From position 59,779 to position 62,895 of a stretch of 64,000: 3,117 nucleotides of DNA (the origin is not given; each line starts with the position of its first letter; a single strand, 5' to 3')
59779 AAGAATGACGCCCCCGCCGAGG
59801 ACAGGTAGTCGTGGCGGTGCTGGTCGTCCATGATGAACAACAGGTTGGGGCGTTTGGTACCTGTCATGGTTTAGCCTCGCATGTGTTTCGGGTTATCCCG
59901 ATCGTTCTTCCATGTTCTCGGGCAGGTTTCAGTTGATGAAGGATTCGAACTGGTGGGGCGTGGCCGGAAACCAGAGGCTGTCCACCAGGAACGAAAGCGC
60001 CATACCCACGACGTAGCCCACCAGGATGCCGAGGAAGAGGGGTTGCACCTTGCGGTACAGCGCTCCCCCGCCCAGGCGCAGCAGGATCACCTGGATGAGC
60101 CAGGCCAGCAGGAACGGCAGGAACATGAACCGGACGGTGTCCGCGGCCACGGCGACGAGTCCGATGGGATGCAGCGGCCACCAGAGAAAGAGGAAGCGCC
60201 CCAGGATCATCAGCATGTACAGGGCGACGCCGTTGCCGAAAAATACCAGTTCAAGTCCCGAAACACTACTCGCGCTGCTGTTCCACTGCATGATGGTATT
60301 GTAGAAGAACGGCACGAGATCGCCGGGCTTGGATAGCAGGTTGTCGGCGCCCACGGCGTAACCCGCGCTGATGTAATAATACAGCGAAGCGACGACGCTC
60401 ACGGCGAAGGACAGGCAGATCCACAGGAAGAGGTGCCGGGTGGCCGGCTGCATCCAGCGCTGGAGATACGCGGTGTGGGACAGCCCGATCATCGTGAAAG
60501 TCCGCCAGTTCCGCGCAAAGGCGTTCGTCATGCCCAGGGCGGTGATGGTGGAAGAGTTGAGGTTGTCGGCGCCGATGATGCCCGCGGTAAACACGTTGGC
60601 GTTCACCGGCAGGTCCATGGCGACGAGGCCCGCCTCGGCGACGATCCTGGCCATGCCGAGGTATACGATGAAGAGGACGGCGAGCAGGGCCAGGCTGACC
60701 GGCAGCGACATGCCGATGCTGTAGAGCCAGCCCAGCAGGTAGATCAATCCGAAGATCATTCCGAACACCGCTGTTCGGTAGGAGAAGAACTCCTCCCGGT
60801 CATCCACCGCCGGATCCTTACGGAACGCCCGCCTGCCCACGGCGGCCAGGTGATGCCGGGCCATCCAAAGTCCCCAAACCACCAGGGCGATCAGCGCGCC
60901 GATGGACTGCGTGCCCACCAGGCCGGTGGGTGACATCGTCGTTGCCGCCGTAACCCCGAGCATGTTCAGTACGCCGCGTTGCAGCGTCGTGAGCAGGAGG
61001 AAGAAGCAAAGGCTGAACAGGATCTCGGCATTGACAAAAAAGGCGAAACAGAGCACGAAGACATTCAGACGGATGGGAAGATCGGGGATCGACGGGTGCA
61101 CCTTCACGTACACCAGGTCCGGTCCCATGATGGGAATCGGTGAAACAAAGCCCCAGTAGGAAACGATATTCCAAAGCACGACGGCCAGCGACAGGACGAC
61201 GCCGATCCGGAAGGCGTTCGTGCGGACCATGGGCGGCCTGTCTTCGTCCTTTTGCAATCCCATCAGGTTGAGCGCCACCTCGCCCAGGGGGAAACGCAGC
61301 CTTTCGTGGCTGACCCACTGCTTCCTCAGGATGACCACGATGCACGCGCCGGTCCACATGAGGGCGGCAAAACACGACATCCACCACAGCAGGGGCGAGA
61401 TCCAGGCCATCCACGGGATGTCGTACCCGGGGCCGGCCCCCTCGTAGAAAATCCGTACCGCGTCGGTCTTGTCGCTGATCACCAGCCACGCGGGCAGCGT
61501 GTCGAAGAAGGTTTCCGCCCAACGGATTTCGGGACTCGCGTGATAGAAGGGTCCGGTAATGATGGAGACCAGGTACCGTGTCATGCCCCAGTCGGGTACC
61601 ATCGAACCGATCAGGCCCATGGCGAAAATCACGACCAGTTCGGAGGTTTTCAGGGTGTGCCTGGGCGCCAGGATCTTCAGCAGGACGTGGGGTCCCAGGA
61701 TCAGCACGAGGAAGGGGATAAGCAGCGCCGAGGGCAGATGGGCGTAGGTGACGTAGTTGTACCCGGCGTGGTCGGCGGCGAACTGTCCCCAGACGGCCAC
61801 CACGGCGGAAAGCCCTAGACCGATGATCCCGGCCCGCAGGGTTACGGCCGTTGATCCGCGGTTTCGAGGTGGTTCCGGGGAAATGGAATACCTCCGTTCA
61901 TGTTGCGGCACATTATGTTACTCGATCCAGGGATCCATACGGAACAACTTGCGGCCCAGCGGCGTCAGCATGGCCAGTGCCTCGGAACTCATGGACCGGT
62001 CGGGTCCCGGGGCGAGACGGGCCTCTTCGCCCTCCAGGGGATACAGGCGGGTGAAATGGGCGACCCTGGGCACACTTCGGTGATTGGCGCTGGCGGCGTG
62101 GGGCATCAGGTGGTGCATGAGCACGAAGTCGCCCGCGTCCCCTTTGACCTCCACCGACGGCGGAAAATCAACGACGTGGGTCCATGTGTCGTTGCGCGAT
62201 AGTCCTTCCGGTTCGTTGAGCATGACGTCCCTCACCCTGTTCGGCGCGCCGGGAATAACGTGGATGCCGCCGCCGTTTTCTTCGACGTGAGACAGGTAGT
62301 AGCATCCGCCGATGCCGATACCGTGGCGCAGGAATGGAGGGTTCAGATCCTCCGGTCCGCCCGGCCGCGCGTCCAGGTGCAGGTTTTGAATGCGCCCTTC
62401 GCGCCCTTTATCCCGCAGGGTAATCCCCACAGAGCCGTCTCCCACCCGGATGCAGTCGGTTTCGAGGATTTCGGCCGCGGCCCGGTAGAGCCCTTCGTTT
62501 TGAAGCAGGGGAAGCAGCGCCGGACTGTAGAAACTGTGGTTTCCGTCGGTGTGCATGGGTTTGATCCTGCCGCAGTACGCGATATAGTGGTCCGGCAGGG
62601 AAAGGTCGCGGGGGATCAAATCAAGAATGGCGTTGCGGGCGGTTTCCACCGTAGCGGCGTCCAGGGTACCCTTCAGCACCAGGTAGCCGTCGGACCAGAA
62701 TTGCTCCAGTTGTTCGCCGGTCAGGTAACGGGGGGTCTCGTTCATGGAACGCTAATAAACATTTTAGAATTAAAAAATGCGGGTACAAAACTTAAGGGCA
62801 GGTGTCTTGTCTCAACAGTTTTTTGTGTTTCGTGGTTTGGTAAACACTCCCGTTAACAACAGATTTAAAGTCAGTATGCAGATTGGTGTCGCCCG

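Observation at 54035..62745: Duplicated module: novel about 660-aa polytopic membrane protein + cytoplasmic formylglycine sulfatase + PhyH dioxygenase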

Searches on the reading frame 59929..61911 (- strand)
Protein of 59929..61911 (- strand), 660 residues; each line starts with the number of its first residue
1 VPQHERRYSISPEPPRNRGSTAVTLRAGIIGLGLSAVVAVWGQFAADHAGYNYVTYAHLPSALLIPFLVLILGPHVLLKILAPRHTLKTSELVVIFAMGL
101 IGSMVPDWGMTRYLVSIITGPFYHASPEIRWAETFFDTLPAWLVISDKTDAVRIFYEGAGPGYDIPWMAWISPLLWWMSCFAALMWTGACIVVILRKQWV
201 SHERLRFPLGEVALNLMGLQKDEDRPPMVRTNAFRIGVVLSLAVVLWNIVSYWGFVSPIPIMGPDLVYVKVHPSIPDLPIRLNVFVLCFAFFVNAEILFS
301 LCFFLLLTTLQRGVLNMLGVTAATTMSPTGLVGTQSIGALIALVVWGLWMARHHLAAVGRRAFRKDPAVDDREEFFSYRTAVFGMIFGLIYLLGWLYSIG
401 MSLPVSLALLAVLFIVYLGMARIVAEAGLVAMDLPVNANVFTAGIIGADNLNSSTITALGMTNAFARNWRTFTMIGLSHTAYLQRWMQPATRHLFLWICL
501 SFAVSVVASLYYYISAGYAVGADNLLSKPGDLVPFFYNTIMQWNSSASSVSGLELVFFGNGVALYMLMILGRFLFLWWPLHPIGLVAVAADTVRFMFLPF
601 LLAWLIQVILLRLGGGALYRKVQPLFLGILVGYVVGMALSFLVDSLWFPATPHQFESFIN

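Call 3: search_protein_families(library=pfam, proteins=[window:59929-61911:-], max_evalue=0.01)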
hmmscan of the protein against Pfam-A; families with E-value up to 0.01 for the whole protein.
window:59929-61911:- (660 aa): 2 families
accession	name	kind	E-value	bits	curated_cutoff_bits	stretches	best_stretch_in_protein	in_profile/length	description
PF20581.3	DUF6785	-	3.2e-103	346.3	25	1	24-521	1-498/498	Family of unknown function (DUF6785)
PF20580.3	DUF6784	-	6.3e-18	65.3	26.4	1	556-645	2-91/101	Domain of unknown function (DUF6784)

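Call 4: search_protein_families(library=ncbifam, proteins=[window:59929-61911:-], max_evalue=0.01)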
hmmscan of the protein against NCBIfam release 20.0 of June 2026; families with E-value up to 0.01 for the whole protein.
window:59929-61911:- (660 aa): 0 families

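Call 78: find_related_loci(query=A4, collection=metagenome_contigs, flank=7000)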
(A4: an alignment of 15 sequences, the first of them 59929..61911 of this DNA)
Query A4 (660 aa) in metagenome_contigs; peptide patterns used: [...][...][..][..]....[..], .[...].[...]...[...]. (x = any residue, [..] = any of these).
600 stretches matched a pattern (row limit reached: there are more); 556 encode a relative of the query (tblastn E <= 1e-3); the best 80 are kept; 80 distinct loci.
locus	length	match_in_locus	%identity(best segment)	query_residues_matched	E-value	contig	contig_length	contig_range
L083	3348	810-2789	87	1-660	0e+0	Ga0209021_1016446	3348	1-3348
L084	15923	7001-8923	80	20-660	0e+0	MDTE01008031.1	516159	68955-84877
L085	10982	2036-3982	52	5-658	0e+0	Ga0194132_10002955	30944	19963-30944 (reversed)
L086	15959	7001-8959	49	6-658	0e+0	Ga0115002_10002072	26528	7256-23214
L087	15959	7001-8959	49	6-658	0e+0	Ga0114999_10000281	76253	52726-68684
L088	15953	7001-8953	49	19-658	0e+0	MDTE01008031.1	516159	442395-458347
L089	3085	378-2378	50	2-656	0e+0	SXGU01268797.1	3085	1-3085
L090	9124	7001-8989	48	1-658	0e+0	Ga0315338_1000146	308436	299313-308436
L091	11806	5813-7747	48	16-658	0e+0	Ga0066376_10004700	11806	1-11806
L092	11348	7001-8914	48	23-658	0e+0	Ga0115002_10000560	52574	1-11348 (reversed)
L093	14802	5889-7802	48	23-658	0e+0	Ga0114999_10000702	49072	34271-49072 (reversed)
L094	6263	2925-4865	49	12-658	0e+0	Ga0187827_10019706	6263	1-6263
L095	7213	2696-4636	49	12-658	0e+0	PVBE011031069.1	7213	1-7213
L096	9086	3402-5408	48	20-658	0e+0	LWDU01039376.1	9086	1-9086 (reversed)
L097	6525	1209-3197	49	25-658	0e+0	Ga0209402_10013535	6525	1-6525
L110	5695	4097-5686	48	16-543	4e-162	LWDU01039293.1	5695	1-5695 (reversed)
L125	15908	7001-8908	39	20-653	1e-133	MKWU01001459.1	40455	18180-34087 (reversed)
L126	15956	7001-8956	36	1-658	5e-132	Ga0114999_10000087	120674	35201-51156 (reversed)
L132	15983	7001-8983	33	3-658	1e-120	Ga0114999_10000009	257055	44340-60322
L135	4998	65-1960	37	21-653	5e-115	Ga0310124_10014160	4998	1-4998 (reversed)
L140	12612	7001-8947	36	4-653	1e-112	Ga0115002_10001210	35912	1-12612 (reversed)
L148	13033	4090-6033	34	9-658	2e-111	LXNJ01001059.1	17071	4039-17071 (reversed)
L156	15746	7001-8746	37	81-658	6e-110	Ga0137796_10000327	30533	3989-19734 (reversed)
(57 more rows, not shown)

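Call 82: search_protein_families(library=pfam, proteins=[L092:4006-5277:+, L132:5371-7005:+, L132:2112-3998:+, L135:2031-3845:+, L156:4455-6647:+, L156:8799-11204:+, L126:5305-6828:+, L125:4186-5448:+, L125:3071-4204:+, L132:13079-14302:+], max_evalue=0.001)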
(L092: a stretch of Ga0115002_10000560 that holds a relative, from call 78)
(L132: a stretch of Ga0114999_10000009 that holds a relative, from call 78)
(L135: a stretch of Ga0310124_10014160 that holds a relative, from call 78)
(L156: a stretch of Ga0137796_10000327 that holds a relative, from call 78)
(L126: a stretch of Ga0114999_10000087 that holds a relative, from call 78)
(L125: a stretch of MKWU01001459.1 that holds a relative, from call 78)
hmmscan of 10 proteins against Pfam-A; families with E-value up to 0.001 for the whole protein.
L092:4006-5277:+ (423 aa): 1 family
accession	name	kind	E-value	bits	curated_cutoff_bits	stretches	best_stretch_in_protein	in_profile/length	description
PF07690.21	MFS_1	-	2.1e-36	126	33.4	2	26-279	2-261/347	Major Facilitator Superfamily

L132:5371-7005:+ (544 aa): 1 family
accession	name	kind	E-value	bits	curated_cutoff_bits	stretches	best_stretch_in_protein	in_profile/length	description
PF01019.26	G_glu_transpept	-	2e-108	363.9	27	1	34-540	2-510/512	Gamma-glutamyltranspeptidase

L132:2112-3998:+ (628 aa): 1 family
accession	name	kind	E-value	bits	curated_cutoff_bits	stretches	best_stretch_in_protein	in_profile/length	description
PF12228.14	DUF3604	-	1.1e-05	24.5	20.4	1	492-531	378-417/591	Protein of unknown function (DUF3604)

L135:2031-3845:+ (604 aa): 2 families
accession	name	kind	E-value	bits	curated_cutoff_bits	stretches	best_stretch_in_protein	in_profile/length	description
PF12228.14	DUF3604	-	4.7e-13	48.9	20.4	1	472-508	376-412/591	Protein of unknown function (DUF3604)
PF09134.16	Invasin_D3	-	0.00072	20.5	33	0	520-561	57-94/98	Invasin, domain 3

L156:4455-6647:+ (730 aa): 6 families
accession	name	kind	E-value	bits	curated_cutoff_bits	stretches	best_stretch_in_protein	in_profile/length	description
PF17757.6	UvrB_inter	-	1.6e-34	118.3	22.9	1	228-316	2-91/91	UvrB interaction domain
PF12344.14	UvrB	-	2.4e-21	75.7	27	1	619-660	1-42/43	Ultra-violet resistance protein B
PF00271.37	Helicase_C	-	3.5e-19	69.5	23.5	1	500-612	4-109/110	Helicase conserved C-terminal domain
PF04851.21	ResIII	-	1.2e-11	45.3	22.5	1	81-155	4-83/164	Type III restriction enzyme, res subunit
PF02151.25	UVR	-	2.4e-10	40.2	21.5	1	693-725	3-35/36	UvrB/uvrC motif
PF00270.35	DEAD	-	0.00048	20.3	26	0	85-151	4-71/167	DEAD/DEAH box helicase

L156:8799-11204:+ (801 aa): 1 family
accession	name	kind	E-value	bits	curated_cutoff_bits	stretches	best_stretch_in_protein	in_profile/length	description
PF03030.21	H_PPase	-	1.5e-242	807.3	29.7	1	69-748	2-644/645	Inorganic H+ pyrophosphatase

L126:5305-6828:+ (507 aa): 1 family
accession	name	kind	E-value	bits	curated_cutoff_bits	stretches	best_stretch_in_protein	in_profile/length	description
PF00171.27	Aldedh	-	2.4e-129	432.3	23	1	24-487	1-460/461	Aldehyde dehydrogenase family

L125:4186-5448:+ (420 aa): 2 families
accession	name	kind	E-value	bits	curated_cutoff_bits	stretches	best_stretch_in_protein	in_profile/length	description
PF02775.26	TPP_enzyme_C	-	1.4e-25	90.3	21.9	1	46-191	2-151/151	Thiamine pyrophosphate enzyme, C-terminal TPP binding domain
PF01558.24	POR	-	3.7e-07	30.9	27.4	1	262-402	2-151/173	Pyruvate ferredoxin/flavodoxin oxidoreductase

L125:3071-4204:+ (377 aa): 2 families
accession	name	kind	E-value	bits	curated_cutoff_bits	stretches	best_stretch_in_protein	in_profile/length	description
PF01855.24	POR_N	-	8.1e-30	104.7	27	1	19-242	1-221/231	Pyruvate flavodoxin/ferredoxin oxidoreductase, thiamine diP-bdg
PF17147.9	PFOR_II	-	2.2e-08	34.8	27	1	274-336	1-69/102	Pyruvate:ferredoxin oxidoreductase core domain II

L132:13079-14302:+ (407 aa): 1 family
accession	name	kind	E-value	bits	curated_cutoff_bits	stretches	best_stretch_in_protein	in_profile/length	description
PF00202.27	Aminotran_3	-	9.7e-47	160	30.5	1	43-372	10-373/403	Aminotransferase class-III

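Call 86: search_solved_structures(query=L148:11314-12474:+, max_evalue=0.00001)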
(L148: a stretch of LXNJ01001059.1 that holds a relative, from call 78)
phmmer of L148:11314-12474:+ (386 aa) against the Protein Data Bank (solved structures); distinct sequences matched with E-value up to 0.00001: 29.
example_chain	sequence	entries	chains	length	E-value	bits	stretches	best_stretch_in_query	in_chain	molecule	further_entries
6muj_A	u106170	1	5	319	3.8e-32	114.8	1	235-385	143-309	Formylglycine-generating enzyme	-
2afy_X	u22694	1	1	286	4e-32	114.7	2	235-385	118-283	Sulfatase modifying factor 1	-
2aft_X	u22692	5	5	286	4.9e-32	114.4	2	235-385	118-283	Sulfatase modifying factor 1 | Sulfatase-modifying factor 1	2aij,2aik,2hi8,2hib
31dc_A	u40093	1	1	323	5.1e-32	114.4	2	235-385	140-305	Formylglycine-generating enzyme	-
1y1e_X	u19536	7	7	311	5.3e-32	114.3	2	235-385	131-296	C-alpha-formyglycine-generating enzyme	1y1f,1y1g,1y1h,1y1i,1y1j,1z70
2aii_X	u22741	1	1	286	5.8e-32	114.2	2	235-385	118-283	Sulfatase modifying factor 1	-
5ssy_A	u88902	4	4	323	6e-32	114.1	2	235-385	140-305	Formylglycine-generating enzyme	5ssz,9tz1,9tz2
2q17_A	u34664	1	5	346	6.4e-32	114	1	235-385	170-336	formylglycine generating enzyme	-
5ssx_A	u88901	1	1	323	1.8e-31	112.5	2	235-385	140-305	Formylglycine-generating enzyme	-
6s07_A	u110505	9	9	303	1.9e-31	112.5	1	235-385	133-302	Formylglycine-generating enzyme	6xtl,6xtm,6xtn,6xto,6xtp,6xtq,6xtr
5nxl_A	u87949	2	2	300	2.4e-31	112.2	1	235-385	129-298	Non-specific serine/threonine protein kinase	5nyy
8aru_A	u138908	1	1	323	3.7e-31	111.5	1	235-385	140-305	Formylglycine-generating enzyme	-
4x8b_A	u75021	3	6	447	4.7e-29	104.6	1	237-384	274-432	Sulfoxide synthase EgtB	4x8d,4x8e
7ml6_A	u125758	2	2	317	5.5e-19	71.5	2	237-295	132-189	CalU17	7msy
6vqp_A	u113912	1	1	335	7.5e-19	71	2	237-295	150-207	CalU17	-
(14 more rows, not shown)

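Call 87: search_solved_structures(query=L140:11904-12612:+, max_evalue=0.00001)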
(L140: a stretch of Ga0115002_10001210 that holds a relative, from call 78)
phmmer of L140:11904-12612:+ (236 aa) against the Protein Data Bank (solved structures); distinct sequences matched with E-value up to 0.00001: 28.
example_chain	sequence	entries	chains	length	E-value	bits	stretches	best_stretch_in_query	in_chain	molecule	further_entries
6muj_A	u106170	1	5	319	2.2e-22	83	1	117-236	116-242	Formylglycine-generating enzyme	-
2q17_A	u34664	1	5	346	3.1e-22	82.6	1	118-236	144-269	formylglycine generating enzyme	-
6s07_A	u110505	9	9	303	1.1e-21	80.8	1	144-236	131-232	Formylglycine-generating enzyme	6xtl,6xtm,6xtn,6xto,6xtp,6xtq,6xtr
5nxl_A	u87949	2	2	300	6e-21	78.4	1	144-236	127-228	Non-specific serine/threonine protein kinase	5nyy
9myj_B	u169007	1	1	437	1e-17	67.7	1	167-235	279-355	Lipoprotein, putative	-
31dc_A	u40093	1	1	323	1.1e-17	67.7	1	146-235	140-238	Formylglycine-generating enzyme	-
5ssy_A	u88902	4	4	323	1.1e-17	67.7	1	146-235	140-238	Formylglycine-generating enzyme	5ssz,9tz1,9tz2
9p6h_B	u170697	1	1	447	1.1e-17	67.6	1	167-235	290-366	Lipoprotein, putative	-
1y1e_X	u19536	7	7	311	1.2e-17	67.5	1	146-235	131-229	C-alpha-formyglycine-generating enzyme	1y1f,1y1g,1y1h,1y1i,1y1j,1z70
2aft_X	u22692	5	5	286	1.4e-17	67.4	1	146-235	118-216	Sulfatase modifying factor 1 | Sulfatase-modifying factor 1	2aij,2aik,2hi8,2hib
2afy_X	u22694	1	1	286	1.4e-17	67.4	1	146-235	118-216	Sulfatase modifying factor 1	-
2aii_X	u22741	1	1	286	1.4e-17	67.4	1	146-235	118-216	Sulfatase modifying factor 1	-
9ots_A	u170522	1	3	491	1.6e-17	67.1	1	167-235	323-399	Por secretion system protein porK/gldK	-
9mzu_A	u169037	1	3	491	1.6e-17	67.1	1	167-235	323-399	PorK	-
5ssx_A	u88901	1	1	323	3.2e-17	66.2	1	146-235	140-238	Formylglycine-generating enzyme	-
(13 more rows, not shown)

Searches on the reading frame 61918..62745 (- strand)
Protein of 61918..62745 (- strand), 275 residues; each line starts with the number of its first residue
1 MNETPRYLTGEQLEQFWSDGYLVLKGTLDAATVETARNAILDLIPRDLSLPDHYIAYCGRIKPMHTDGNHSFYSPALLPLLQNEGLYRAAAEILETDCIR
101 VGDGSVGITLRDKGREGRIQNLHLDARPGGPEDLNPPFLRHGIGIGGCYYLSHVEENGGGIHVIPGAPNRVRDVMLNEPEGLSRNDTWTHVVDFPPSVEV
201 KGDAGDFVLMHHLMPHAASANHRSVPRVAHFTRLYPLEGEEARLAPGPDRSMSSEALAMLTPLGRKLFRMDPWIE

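Call 3: search_protein_families(library=pfam, proteins=[window:61918-62745:-], max_evalue=0.01)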
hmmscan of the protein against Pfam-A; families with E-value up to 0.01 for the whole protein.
window:61918-62745:- (275 aa): 1 family
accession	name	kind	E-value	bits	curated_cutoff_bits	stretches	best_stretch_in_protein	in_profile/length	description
PF05721.19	PhyH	-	1.8e-08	35.4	22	1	18-227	3-211/213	Phytanoyl-CoA dioxygenase (PhyH)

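Call 4: search_protein_families(library=ncbifam, proteins=[window:61918-62745:-], max_evalue=0.01)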
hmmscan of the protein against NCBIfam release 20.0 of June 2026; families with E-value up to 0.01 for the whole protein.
window:61918-62745:- (275 aa): 0 families

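Call 64: search_solved_structures(query=window:61918-62745:-, max_evalue=0.1, show_alignments=2)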
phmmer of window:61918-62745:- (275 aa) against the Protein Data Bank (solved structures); distinct sequences matched with E-value up to 0.1: 0.
